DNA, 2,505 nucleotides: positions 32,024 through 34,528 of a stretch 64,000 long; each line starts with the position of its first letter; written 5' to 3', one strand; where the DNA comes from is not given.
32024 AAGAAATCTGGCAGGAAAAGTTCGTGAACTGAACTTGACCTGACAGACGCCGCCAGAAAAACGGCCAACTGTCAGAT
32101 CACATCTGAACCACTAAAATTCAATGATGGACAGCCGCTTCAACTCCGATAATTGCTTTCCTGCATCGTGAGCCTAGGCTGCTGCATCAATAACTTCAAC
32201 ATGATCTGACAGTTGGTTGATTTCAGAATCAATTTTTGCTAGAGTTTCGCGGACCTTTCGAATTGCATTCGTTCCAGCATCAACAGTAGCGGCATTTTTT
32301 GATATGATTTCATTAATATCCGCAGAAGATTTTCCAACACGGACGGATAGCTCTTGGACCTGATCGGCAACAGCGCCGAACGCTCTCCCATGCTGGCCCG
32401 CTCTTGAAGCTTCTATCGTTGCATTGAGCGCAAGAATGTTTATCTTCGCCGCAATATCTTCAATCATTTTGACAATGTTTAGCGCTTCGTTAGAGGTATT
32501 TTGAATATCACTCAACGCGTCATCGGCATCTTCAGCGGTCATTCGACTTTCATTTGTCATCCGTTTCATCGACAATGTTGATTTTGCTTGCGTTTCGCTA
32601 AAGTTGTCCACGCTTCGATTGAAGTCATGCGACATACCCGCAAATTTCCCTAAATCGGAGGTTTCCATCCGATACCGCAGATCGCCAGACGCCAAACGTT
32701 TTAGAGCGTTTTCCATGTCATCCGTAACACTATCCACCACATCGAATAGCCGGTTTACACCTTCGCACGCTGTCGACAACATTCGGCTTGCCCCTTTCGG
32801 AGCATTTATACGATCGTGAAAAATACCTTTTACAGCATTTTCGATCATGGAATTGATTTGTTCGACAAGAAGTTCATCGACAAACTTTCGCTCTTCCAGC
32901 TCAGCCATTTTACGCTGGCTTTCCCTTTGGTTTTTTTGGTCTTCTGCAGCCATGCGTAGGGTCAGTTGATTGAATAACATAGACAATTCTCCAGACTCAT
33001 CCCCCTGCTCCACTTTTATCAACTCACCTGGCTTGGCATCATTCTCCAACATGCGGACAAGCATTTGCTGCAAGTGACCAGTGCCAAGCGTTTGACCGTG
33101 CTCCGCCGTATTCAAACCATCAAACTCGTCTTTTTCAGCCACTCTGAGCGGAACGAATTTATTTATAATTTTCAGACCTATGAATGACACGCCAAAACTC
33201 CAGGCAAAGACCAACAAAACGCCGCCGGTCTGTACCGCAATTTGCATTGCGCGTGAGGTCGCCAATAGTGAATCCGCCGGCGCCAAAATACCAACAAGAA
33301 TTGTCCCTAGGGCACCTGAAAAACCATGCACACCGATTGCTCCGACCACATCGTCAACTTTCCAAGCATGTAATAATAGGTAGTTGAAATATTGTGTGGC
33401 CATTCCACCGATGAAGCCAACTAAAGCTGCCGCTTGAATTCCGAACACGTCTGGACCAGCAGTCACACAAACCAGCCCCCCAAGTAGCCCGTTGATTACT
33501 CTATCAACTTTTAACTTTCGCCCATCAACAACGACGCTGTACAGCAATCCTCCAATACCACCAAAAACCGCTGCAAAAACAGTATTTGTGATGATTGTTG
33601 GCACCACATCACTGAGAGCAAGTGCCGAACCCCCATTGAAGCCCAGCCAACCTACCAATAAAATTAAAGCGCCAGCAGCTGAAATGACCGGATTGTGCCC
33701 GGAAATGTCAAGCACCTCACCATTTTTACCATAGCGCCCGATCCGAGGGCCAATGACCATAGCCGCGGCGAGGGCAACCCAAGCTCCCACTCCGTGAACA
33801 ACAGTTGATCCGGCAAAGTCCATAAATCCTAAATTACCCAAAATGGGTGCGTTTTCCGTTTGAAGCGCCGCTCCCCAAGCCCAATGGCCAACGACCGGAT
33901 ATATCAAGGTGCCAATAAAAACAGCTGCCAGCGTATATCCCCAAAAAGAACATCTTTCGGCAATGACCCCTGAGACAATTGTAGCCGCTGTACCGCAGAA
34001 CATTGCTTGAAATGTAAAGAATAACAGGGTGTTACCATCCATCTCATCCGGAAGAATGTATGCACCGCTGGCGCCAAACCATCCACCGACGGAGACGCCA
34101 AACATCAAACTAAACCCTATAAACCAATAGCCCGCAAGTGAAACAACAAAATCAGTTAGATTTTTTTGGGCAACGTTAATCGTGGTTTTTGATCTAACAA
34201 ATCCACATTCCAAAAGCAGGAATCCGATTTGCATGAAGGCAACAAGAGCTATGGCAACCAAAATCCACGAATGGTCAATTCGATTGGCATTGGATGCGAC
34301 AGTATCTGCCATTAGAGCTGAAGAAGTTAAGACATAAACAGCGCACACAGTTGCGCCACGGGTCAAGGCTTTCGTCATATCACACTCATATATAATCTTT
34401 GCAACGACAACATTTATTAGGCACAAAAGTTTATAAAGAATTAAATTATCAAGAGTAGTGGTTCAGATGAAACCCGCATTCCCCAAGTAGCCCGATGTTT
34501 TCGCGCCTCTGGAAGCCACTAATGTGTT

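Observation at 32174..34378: Ammonium-transporter channel fused to a chemoreceptor signalling domain (Amt::MCP), IS-flanked and AT-rich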

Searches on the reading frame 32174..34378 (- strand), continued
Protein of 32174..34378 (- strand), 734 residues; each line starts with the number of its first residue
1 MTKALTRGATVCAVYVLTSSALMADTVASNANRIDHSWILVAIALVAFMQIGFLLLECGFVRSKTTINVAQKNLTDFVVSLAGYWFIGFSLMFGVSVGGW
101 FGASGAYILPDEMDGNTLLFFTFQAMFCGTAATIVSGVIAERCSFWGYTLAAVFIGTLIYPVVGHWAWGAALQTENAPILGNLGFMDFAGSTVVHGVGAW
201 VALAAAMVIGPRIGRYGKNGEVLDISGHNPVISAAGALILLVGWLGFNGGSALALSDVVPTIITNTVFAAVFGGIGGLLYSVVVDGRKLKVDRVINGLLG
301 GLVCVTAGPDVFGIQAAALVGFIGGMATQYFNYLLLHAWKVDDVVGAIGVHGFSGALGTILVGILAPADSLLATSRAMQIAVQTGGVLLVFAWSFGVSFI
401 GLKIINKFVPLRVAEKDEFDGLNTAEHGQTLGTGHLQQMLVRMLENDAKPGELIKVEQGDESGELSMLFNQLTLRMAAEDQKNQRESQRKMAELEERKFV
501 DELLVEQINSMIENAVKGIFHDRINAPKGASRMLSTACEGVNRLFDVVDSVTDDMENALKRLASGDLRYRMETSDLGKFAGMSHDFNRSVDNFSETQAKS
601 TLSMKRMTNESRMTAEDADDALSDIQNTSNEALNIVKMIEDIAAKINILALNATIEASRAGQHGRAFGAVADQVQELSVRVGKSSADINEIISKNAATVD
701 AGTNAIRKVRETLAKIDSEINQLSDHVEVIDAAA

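Call 61: fold_search(model_id=the predicted structure, library=pdb)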
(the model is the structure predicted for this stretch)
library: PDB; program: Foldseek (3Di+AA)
matches with E <= 10: 348; with E <= 0.001: 53
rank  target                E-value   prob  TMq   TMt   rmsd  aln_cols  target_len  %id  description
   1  8qj3_A                1.6e-27  1.00  0.52  0.94   1.9       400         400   41  Receptor Sd-Amt1 (OFF-state) (released 2024-06-12)
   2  8qj4_A                2.2e-27  1.00  0.52  0.94   1.7       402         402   40  Receptor Sd-Amt1 (ON-state) (released 2024-06-12)
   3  6eu6                  4.7e-27  1.00  0.53  0.95   1.5       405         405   38  Sensor Amt Protein (released 2018-01-24)
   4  8qpf_A                6.7e-26  1.00  0.50  0.93   2.1       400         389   39  Ammonium Transporter Amt1 from Shewanella denitrificans (released 2024-06-12)
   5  2ns1_A                2.0e-21  1.00  0.51  0.91   2.2       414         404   29  Crystal structure of the e. coli ammonia channel AMTB complexed with the signal transduction protein GLNK (released 2006-12-26)
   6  2b2f                  4.5e-21  1.00  0.51  0.93   1.9       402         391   29  Ammonium Transporter Amt-1 from A.fulgidus (Native) (released 2005-10-11)
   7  2nuu_D                6.8e-21  1.00  0.51  0.90   2.2       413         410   29  Regulating the Escherichia coli ammonia channel: the crystal structure of the AmtB-GlnK complex (released 2006-11-21)
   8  2nuu_A                1.5e-20  1.00  0.50  0.89   2.4       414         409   29  Regulating the Escherichia coli ammonia channel: the crystal structure of the AmtB-GlnK complex (released 2006-11-21)
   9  1u77                  5.0e-20  1.00  0.47  0.89   2.8       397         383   28  Crystal Structure of Ammonia Channel AmtB from E. Coli (released 2004-09-21)
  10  2npk                  5.1e-19  1.00  0.47  0.90   2.5       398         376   28  An unusual twin-His arrangement in the pore of ammonia channels is essential for substrate conductance (released 2006-11-14)
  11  2npg                  6.0e-19  1.00  0.46  0.90   2.5       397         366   28  An unusual twin-His arrangement in the pore of ammonia channels is essential for substrate conductance (released 2006-11-14)
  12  2npe                  6.5e-19  1.00  0.46  0.90   2.4       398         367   27  An unusual twin-His arrangement in the pore of ammonia channels is essential for substrate conductance (released 2006-11-14)
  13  1xqe                  7.4e-19  1.00  0.46  0.91   2.4       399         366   28  The mechanism of ammonia transport based on the crystal structure of AmtB of E. coli. (released 2004-10-26)
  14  2npd                  1.1e-18  1.00  0.46  0.91   2.2       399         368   27  An unusual twin-His arrangement in the pore of ammonia channels is essential for substrate conductance (released 2006-11-14)
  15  2npj                  1.7e-18  1.00  0.46  0.91   2.4       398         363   27  An unusual twin-His arrangement in the pore of ammonia channels is essential for substrate conductance (released 2006-11-14)
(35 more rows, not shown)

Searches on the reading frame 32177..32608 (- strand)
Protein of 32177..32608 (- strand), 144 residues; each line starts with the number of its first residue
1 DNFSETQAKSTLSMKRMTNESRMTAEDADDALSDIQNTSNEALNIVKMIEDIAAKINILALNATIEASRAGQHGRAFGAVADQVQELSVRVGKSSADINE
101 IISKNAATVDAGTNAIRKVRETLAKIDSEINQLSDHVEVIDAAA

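Call 73: find_homologous_proteins(query=window:32177-32608:-, max_evalue=0.00001)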
Query seq(144 aa) (144 aa): 2 proteins with E <= 0.00001 among 27 candidates.
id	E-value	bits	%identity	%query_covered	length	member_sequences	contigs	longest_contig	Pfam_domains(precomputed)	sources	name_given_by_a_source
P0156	4.9e-62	225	98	85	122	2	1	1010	PF00015.27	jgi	jgi:methyl-accepting chemotaxis protein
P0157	2.2e-22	98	95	39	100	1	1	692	-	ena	-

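Call 77: search_protein_representatives(protein=window:32177-32608:-)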
Query: 144 residues. Proteins with E-value up to 0.001 (for the whole library): 188349; up to 1e-10: 8673; up to 1e-30: 1. The best 150 are listed.
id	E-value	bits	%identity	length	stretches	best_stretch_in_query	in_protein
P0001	7.0e-61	219.9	81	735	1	1-144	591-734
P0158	1.1e-29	119.4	48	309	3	36-100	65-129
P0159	1.9e-24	102.5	40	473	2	29-135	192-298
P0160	2.0e-23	99.2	29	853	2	15-143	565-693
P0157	7.0e-23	97.5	90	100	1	85-144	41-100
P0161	1.2e-20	90.2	28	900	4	5-111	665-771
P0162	1.7e-20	89.8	31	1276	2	26-135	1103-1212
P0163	5.1e-20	88.2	29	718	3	14-123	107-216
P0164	1.1e-18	83.9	28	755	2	31-140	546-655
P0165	1.4e-18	83.6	38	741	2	8-139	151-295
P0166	2.4e-18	82.8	35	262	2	30-143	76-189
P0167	3.6e-18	82.3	37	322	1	13-143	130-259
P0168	4.3e-18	82.0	33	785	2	17-137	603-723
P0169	5.1e-18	81.8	47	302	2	44-121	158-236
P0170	6.0e-18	81.6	31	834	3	18-135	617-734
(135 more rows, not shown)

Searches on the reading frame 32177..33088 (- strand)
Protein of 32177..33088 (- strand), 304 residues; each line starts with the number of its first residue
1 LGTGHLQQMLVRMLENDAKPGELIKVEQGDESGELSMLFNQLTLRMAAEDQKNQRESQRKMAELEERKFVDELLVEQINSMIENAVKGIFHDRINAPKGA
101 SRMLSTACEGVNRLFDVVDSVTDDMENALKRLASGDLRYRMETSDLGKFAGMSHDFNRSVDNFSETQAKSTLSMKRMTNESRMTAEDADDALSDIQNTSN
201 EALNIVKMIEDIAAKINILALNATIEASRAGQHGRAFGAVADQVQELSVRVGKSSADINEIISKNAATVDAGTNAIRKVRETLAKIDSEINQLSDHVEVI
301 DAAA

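Call 22: search_solved_structures(query=window:32177-33088:-, max_evalue=0.001, show_alignments=4)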
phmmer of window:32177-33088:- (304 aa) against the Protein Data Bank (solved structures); distinct sequences matched with E-value up to 0.001: 13.
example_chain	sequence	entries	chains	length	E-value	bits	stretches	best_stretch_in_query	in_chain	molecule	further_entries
1qu7_A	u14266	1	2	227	8.3e-16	61.9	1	172-300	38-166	METHYL-ACCEPTING CHEMOTAXIS PROTEIN I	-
3zx6_A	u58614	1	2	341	4.2e-15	59.6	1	146-300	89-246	HAMP, METHYL-ACCEPTING CHEMOTAXIS PROTEIN I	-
8c5v_I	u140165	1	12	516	1.8e-14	57.5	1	145-300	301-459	Methyl-accepting chemotaxis protein I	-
6s1k_E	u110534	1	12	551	2.2e-14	57.2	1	145-300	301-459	Methyl-accepting chemotaxis protein I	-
31cj_A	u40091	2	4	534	1e-11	48.5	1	192-295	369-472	Aerotaxis receptor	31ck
2ch7_B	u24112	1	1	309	4.9e-10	43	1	174-272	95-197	METHYL-ACCEPTING CHEMOTAXIS PROTEIN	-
3ja6_H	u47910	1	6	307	5.6e-10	42.8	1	174-272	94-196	Methyl-accepting chemotaxis protein 2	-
2ch7_A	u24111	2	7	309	7.1e-10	42.5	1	174-273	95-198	METHYL-ACCEPTING CHEMOTAXIS PROTEIN | Methyl-accepting chemotaxis protein 2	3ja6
6s18_A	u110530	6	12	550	2.2e-09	40.9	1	203-272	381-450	Aromatic acid chemoreceptor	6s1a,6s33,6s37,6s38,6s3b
4jpb_B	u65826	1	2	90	1.6e-08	38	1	197-258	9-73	Methyl-accepting chemotaxis protein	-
3ur1_C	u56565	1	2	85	2.3e-08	37.5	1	204-258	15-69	Methyl-accepting chemotaxis protein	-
3g6b_A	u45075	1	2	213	2.7e-08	37.3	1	155-263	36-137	Methyl-accepting chemotaxis protein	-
3g67_A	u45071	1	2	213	3.1e-08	37.1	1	155-258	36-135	Methyl-accepting chemotaxis protein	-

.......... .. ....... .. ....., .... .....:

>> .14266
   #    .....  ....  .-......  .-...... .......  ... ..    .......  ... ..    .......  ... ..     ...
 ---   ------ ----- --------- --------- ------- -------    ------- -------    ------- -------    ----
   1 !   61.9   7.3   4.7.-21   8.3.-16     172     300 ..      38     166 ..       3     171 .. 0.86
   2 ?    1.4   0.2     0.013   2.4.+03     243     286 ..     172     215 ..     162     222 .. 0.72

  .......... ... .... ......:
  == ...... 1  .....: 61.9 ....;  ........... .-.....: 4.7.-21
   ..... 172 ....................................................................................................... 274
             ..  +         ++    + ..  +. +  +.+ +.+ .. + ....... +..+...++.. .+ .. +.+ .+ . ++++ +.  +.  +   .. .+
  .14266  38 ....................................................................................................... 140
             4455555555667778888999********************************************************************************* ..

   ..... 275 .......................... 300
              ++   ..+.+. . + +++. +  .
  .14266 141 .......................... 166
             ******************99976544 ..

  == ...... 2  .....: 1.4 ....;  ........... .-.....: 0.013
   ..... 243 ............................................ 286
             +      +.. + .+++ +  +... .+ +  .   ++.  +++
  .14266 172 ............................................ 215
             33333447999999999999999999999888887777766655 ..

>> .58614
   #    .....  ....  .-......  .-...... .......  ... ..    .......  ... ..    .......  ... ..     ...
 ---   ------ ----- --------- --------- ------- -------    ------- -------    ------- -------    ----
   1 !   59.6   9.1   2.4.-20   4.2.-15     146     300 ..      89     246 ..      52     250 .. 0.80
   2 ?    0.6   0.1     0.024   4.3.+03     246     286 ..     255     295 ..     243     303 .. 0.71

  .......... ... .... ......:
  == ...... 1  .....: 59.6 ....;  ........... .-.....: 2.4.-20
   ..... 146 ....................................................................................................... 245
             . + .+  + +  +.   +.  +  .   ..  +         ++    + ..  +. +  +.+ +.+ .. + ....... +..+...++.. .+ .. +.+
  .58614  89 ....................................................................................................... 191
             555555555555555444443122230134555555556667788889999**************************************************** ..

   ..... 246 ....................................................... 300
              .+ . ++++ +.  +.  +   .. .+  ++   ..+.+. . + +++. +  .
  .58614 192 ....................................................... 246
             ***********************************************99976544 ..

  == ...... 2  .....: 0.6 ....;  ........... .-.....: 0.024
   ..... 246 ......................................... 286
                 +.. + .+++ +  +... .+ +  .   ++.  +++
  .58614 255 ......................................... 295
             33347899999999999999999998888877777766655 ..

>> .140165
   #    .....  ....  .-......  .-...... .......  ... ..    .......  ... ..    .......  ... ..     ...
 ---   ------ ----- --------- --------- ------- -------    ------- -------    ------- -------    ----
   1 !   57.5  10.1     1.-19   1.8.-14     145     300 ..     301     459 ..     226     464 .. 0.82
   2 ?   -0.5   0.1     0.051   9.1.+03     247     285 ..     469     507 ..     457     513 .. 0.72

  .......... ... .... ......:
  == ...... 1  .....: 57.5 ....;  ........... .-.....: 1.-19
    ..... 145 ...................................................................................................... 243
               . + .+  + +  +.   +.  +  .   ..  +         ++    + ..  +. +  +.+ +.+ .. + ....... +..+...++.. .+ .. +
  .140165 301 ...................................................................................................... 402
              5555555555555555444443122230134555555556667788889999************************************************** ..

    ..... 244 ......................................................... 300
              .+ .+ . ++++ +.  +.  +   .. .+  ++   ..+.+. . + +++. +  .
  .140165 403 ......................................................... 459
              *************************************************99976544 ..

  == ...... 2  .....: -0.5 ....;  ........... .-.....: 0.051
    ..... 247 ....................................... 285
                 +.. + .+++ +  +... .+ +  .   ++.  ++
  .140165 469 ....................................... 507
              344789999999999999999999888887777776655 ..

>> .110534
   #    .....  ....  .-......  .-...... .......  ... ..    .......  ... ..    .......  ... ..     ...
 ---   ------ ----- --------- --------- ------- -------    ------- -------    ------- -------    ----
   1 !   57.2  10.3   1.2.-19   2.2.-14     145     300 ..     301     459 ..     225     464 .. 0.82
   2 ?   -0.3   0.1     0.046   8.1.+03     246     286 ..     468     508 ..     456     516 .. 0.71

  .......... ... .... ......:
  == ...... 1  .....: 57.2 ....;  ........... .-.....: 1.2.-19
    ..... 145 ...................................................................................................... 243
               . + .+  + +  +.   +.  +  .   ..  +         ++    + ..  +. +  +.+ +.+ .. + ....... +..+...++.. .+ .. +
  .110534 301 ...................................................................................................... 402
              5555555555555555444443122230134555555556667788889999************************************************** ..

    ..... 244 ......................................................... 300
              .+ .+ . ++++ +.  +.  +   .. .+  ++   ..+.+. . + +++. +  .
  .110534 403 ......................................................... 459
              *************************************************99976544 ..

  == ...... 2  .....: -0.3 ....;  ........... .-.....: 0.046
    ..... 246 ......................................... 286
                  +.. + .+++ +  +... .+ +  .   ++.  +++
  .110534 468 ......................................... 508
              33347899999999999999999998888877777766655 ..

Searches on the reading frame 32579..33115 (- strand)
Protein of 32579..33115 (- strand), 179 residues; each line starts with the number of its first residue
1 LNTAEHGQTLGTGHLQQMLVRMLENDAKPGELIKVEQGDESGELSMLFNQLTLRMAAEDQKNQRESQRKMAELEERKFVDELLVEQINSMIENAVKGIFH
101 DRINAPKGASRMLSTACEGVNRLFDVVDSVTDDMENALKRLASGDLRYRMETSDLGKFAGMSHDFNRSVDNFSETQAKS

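Call 58: search_solved_structures(query=window:32579-33115:-, max_evalue=10, show_alignments=4)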
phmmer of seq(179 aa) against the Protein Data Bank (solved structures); distinct sequences matched with E-value up to 10: 2.
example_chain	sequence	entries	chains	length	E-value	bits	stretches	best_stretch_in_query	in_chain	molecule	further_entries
3vol_A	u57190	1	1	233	0.0013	22.3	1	84-167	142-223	Aerotaxis transducer Aer2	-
5ed8_A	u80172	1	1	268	0.39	14.2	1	38-117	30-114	MKIAA0668 protein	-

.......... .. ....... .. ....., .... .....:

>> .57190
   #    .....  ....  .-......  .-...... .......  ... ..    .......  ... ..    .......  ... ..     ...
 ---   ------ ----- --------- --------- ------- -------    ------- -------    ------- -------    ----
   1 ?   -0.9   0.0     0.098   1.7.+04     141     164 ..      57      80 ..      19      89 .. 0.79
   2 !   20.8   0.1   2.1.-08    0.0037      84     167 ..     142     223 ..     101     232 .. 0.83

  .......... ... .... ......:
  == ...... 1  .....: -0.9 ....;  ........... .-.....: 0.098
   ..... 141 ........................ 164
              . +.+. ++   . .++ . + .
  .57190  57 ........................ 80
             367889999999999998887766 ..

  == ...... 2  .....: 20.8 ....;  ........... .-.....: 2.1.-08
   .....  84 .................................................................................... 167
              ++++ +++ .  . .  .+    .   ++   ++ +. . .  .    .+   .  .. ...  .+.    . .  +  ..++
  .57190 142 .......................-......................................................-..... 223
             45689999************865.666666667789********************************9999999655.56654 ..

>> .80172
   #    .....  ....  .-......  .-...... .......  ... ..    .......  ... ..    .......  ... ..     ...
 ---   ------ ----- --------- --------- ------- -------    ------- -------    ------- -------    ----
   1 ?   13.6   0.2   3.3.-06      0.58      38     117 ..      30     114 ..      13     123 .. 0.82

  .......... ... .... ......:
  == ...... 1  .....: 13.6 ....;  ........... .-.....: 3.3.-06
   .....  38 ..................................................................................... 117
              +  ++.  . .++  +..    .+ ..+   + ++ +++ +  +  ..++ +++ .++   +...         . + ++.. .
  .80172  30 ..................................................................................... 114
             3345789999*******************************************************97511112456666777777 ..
